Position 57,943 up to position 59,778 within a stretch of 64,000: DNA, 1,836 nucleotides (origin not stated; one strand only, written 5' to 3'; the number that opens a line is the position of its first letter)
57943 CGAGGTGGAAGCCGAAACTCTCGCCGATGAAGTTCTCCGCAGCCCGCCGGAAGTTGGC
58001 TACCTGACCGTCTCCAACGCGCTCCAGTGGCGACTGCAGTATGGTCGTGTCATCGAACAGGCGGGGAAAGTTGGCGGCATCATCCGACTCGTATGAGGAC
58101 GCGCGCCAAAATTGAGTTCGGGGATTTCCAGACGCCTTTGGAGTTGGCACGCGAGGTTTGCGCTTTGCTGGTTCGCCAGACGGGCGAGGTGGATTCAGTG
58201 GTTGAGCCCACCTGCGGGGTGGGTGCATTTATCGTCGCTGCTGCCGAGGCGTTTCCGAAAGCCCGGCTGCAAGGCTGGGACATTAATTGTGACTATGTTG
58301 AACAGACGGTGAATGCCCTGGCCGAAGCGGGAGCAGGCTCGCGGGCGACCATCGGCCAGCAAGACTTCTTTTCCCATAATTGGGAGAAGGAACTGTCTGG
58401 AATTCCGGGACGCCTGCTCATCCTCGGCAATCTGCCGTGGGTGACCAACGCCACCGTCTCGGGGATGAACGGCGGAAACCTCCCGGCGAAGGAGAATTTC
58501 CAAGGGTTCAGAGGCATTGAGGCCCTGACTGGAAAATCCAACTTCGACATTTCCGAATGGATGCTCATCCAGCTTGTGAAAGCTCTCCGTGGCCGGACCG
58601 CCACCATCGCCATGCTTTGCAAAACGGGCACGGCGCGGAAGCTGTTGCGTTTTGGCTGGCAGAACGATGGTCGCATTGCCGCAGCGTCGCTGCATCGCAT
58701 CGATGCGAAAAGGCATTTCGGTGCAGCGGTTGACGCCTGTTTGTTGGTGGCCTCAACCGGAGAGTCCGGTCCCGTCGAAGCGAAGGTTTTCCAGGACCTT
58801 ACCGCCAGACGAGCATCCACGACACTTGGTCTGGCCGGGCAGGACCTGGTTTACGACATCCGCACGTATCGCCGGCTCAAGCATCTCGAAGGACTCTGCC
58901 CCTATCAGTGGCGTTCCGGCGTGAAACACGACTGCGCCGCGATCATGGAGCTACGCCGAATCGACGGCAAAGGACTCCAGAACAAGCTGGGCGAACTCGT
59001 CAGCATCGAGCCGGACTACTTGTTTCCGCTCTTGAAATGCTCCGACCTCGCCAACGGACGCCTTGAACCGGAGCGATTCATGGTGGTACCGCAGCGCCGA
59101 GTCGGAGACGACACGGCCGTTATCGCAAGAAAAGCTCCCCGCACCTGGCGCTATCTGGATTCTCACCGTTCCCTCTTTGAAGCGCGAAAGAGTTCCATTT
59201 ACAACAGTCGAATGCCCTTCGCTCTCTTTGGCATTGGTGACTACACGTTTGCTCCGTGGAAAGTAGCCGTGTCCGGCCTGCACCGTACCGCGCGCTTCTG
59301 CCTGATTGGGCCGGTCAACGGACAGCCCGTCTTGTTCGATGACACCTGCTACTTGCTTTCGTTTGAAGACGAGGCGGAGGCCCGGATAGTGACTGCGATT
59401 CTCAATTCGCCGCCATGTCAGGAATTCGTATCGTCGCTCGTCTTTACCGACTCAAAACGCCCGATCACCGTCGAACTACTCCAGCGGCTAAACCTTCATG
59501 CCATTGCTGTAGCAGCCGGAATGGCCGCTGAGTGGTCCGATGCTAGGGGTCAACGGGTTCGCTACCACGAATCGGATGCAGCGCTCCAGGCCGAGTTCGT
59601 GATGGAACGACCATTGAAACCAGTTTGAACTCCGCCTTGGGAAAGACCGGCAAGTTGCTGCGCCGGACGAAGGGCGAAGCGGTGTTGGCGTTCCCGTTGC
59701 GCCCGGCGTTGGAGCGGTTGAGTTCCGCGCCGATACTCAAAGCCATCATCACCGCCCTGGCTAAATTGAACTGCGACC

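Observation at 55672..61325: Low-GC 5.5-kb islet: P-loop ATPase + PD-(D/E)XK nuclease + two DNA methyltransferases, with no mobility gene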

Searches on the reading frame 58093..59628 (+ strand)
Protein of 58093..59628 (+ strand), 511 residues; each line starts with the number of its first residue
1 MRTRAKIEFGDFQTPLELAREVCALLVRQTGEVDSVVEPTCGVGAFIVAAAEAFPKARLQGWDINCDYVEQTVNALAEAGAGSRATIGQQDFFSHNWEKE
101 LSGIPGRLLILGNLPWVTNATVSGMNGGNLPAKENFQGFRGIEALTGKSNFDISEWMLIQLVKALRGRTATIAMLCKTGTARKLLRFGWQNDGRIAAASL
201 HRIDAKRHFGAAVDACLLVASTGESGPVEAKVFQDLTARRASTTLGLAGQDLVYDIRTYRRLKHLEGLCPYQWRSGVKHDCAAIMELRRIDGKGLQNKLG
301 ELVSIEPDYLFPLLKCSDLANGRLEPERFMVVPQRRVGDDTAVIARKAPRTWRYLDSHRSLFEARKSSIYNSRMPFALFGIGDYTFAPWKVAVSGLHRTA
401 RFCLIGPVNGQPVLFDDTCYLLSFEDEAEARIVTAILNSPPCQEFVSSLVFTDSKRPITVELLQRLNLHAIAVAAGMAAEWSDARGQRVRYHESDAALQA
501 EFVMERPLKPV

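Call 3: search_protein_families(library=pfam, proteins=[window:58093-59628:+], max_evalue=0.1)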
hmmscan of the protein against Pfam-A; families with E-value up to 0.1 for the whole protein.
window:58093-59628:+ (511 aa): 4 families
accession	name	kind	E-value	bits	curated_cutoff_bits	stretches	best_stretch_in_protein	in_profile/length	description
PF13649.12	Methyltransf_25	-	0.016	16.3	27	1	36-94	1-57/97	Methyltransferase domain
PF13847.12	Methyltransf_31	-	0.062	13.4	27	0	35-95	6-66/145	Methyltransferase domain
PF02384.22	N6_Mtase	-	0.067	12.9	20.4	1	7-55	23-69/311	N-6 DNA Methylase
PF25176.1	DUF7831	-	0.07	13.4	27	0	324-356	84-116/118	Family of unknown function (DUF7831)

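Call 4: search_protein_families(library=padloc, proteins=[window:58093-59628:+], max_evalue=0.1)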
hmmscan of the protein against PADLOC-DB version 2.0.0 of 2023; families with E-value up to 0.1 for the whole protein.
window:58093-59628:+ (511 aa): 19 families
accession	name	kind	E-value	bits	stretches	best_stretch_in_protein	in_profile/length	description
PDLC03310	MTase_II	-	1.1e-150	500.6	1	4-470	6-474/475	Type II methyltransferase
PDLC03630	REase_MTase_IIG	-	6.2e-18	62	1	301-452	842-1015/1100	Type IIG restriction enzyme-methyltransferase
PDLC03580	REase_II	-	3e-12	43.2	1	294-449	855-1018/1112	Type II restriction enzyme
PDLC03222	MTase_II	-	3.2e-07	27.3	1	10-122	133-240/602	Type II methyltransferase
PDLC04134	mad2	-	4e-06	23.9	1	3-97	264-353/492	mads_2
PDLC03719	oMTase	-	4.6e-06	23.9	1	8-121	24-127/387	orphan methyltransferase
PDLC03258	MTase_II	-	1.1e-05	22.7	1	21-120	30-116/366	Type II methyltransferase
PDLC03267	MTase_II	-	1.1e-05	22.6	1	3-117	8-117/539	Type II methyltransferase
PDLC03625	REase_MTase_IIG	-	5.4e-05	19.1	1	293-441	869-1038/1109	Type IIG restriction enzyme-methyltransferase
PDLC03313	MTase_II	-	0.00041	17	1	302-367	352-416/563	Type II methyltransferase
PDLC03293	MTase_II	-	0.00098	16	1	3-70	10-76/427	Type II methyltransferase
PDLC03335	MTase_II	-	0.0012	15.6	0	31-119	101-208/607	Type II methyltransferase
PDLC03226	MTase_II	-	0.0022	14.7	0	339-434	398-490/579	Type II methyltransferase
PDLC03301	MTase_II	-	0.0045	13.6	1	9-104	74-170/604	Type II methyltransferase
PDLC03356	MTase_II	-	0.018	11.9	1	10-102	111-204/545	Type II methyltransferase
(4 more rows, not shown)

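Call 5: search_protein_families(library=ncbifam, proteins=[window:58093-59628:+], max_evalue=0.1)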
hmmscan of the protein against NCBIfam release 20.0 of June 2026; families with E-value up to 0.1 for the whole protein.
window:58093-59628:+ (511 aa): 6 families
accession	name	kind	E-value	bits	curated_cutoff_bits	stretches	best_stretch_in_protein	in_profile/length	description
TIGR02987.1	met_A_Alw26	exception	0.00061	18.6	353.5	1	10-59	4-61/523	Alw26I/Eco31I/Esp3I family type II restriction adenine-specific DNA-methyltransferase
NF041081.1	prot_lys_mtase_Arch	equivalog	0.0029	17.7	200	1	27-96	4-73/142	protein-lysine N-methyltransferase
TIGR03533.1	L3_gln_methyl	equivalog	0.0043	16.4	229.7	1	26-123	116-206/284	50S ribosomal protein L3 N(5)-glutamine methyltransferase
NF002910.0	PRK03522.2-3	equivalog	0.02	13.9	558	1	32-86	234-287/383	23S rRNA (uracil(747)-C(5))-methyltransferase RlmC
TIGR03704.1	PrmC_rel_meth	equivalog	0.038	13.4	248.8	1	26-125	80-172/251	putative protein N(5)-glutamine methyltransferase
NF047738.1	antiphage_MADS2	equivalog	0.087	11.1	720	0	6-56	307-355/654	methylation-associated defense system DNA methyltransferase MAD2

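Call 45: search_solved_structures(query=window:58093-59628:+, max_evalue=0.1)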
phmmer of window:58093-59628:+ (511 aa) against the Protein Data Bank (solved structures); distinct sequences matched with E-value up to 0.1: 3.
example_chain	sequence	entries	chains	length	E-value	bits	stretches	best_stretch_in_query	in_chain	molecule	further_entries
5fa8_A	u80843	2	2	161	0.016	17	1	15-95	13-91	Ribosomal protein L11 methyltransferase, putative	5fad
3ufb_A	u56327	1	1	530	0.021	16.6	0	8-54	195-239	Type I restriction-modification system methyltransferase subunit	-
5jwj_A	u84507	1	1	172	0.045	15.5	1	17-95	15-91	Protein-lysine N-methyltransferase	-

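Call 78: search_protein_families(library=padloc, proteins=[L165:770-1210:+, L165:1257-3074:-, L165:3071-3361:-, L165:3659-3994:+, L165:4430-4837:+, L166:9101-9874:-, L165:145-411:+], max_evalue=0.001)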
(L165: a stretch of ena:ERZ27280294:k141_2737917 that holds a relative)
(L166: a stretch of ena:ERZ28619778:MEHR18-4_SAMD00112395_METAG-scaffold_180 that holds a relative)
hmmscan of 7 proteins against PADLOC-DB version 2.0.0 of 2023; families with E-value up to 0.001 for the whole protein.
L165:770-1210:+ (146 aa): 5 families
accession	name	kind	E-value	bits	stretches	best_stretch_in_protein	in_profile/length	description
PDLC00728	Effector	-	2.7e-05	21.3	1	4-69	11-75/432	TIR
PDLC00434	ThsB1|ThsB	-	0.00014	19.1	1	3-69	139-204/396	TIR-like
PDLC02012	SAVED5--SAVED_TIR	-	0.00017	18.8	1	3-66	14-75/404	-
PDLC00727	Effector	-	0.00019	18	1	5-73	176-243/590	TIR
PDLC03957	bSEFIR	-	0.00043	18.2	1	1-66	35-103/412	-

L165:1257-3074:- (605 aa): 4 families
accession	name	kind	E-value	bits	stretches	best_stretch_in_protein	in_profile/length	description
PDLC03976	PD-Lambda-1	-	1.4e-107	358.6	1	303-591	193-481/491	-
PDLC03977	PD-Lambda-1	-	2.4e-103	344.7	1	158-591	37-480/496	-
PDLC05041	PDC-S57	-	5.7e-17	60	1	465-560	3-92/212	-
PDLC05042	PDC-S57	-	4.5e-09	34.3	1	462-557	2-95/245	-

L165:3071-3361:- (96 aa): 0 families

L165:3659-3994:+ (111 aa): 0 families

L165:4430-4837:+ (135 aa): 0 families

L166:9101-9874:- (257 aa): 0 families

L165:145-411:+ (88 aa): 0 families

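Call 85: search_protein_families(library=padloc, proteins=[L172:355-1134:-, L172:1541-2119:+, L172:2135-2878:+, L172:3020-3646:+, L172:12051-15347:+, L170:1568-2569:-], max_evalue=0.001)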
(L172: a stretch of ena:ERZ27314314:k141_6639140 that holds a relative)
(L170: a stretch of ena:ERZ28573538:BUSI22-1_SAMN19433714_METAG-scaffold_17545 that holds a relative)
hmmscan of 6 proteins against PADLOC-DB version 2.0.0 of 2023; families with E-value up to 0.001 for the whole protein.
L172:355-1134:- (259 aa): 0 families

L172:1541-2119:+ (192 aa): 78 families (the best 25 are shown)
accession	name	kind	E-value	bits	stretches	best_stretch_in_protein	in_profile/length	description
PDLC00269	PtuA1|PtuA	-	1.3e-54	184.2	1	2-181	255-431/446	AAA ATPase domain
PDLC00295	PtuA1|PtuA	-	1.5e-34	117.9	1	3-180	258-419/451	AAA ATPase domain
PDLC00304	PtuA1|PtuA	-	3.2e-31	106.9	1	1-179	254-414/444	AAA ATPase domain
PDLC03660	mREase_IV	-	5.6e-28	96.1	1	2-182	239-415/431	Type IV methyl-directed restriction enzyme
PDLC00271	PtuA1|PtuA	-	1.7e-25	88.5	1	3-159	246-382/421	AAA ATPase domain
PDLC00278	PtuA1|PtuA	-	4.9e-25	86.7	1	2-153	252-387/436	AAA ATPase domain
PDLC00301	PtuA1|PtuA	-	2.2e-24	84.2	1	4-168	250-401/429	AAA ATPase domain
PDLC02913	ATPase_I-A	-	3e-23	80.7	1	4-179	332-482/508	-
PDLC00275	PtuA1|PtuA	-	6.4e-23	79.6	1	1-116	171-274/348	AAA ATPase domain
PDLC00267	PtuA1|PtuA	-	3.2e-22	77.3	1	4-97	254-338/438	AAA ATPase domain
PDLC00277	PtuA1|PtuA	-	6e-22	76.4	1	2-99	249-339/423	AAA ATPase domain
PDLC00305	PtuA1|PtuA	-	1.3e-21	75.4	1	39-154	239-352/392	AAA ATPase domain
PDLC00299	PtuA1|PtuA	-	2.8e-20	70.8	1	43-153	376-482/535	AAA ATPase domain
PDLC00310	PtuA1|PtuA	-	4.3e-20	70.2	1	3-91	256-337/443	AAA ATPase domain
PDLC00298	PtuA1|PtuA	-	2e-19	68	1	1-93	245-330/423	AAA ATPase domain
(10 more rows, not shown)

L172:2135-2878:+ (247 aa): 49 families (the best 25 are shown)
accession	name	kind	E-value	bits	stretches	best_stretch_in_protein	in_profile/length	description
PDLC00317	PtuB1|PtuB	-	3e-25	87.5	1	6-222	5-210/244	Unknown function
PDLC00340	PtuB1|PtuB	-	4.3e-24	83.5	1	16-110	18-114/268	Unknown function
PDLC00337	PtuB1|PtuB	-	2.2e-19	68.2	1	17-202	12-191/216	Unknown function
PDLC00316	PtuB1|PtuB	-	6e-13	47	1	24-112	26-127/301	Unknown function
PDLC00328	PtuB1|PtuB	-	1.4e-11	42.4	1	47-108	47-119/295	Unknown function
PDLC00351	PtuB1|PtuB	-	2.3e-11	42.2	1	7-186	6-181/195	Unknown function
PDLC04251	PDC-M01B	-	4.3e-11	40.7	1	61-134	97-168/279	-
PDLC00292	PtuA1|PtuA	-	4.5e-11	39.8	1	12-192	12-209/726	AAA ATPase domain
PDLC04248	PDC-M01B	-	5.3e-11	40.8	1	62-128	34-98/216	-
PDLC04252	PDC-M01B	-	6.5e-11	39.8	1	60-131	93-162/294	-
PDLC00342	PtuB1|PtuB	-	9.4e-11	39.6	1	35-205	21-184/247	Unknown function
PDLC00336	PtuB1|PtuB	-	1.3e-10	39.4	1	63-184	64-180/250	Unknown function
PDLC04264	PDC-M01B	-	1.8e-10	39.1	1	59-115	97-153/282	-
PDLC00339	PtuB1|PtuB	-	2.1e-10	38.8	1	35-214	38-240/261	Unknown function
PDLC02924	HNH_I-A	-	2.3e-10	38.8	1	65-208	46-179/198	-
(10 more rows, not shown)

L172:3020-3646:+ (208 aa): 1 family
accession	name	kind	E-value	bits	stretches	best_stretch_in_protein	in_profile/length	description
PDLC03586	REase_II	-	1.7e-92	306.8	1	4-202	6-204/209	Type II restriction enzyme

L172:12051-15347:+ (1098 aa): 10 families
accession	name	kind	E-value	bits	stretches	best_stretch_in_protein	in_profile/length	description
PDLC03597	REase_MTase_IIG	-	1.4e-211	703.7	2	173-943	741-1517/1646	Type IIG restriction enzyme-methyltransferase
PDLC03621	REase_MTase_IIG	-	1e-184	614.4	2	24-905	18-875/1024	Type IIG restriction enzyme-methyltransferase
PDLC03051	REase_MTase_I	-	2.1e-155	517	2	193-906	746-1452/1591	Type I restriction enzyme-methyltransferase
PDLC03610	REase_MTase_IIG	-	4.5e-65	218.3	2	508-906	561-941/1096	Type IIG restriction enzyme-methyltransferase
PDLC03631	REase_MTase_IIG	-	1.7e-45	153.4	1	296-905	292-893/1086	Type IIG restriction enzyme-methyltransferase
PDLC04134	mad2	-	1.1e-21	75.3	1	51-629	25-469/492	mads_2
PDLC03025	MTase_I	-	7.7e-07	26.2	1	282-396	133-238/569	Type I methyltransferase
PDLC03226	MTase_II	-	1.4e-06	25.2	0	448-564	116-216/579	Type II methyltransferase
PDLC03021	MTase_I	-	3.8e-06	24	1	289-483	141-294/491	Type I methyltransferase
PDLC03335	MTase_II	-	0.00025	17.9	0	284-377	50-133/607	Type II methyltransferase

L170:1568-2569:- (333 aa): 0 families

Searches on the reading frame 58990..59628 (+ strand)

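Call 57: search_protein_families(library=pfam, proteins=[window:58990-59628:+], max_evalue=10)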
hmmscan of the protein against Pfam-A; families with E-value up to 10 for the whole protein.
window:58990-59628:+ (212 aa): 1 family
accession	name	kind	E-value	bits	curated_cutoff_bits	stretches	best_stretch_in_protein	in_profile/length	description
PF25176.1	DUF7831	-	0.046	14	27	1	25-57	84-116/118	Family of unknown function (DUF7831)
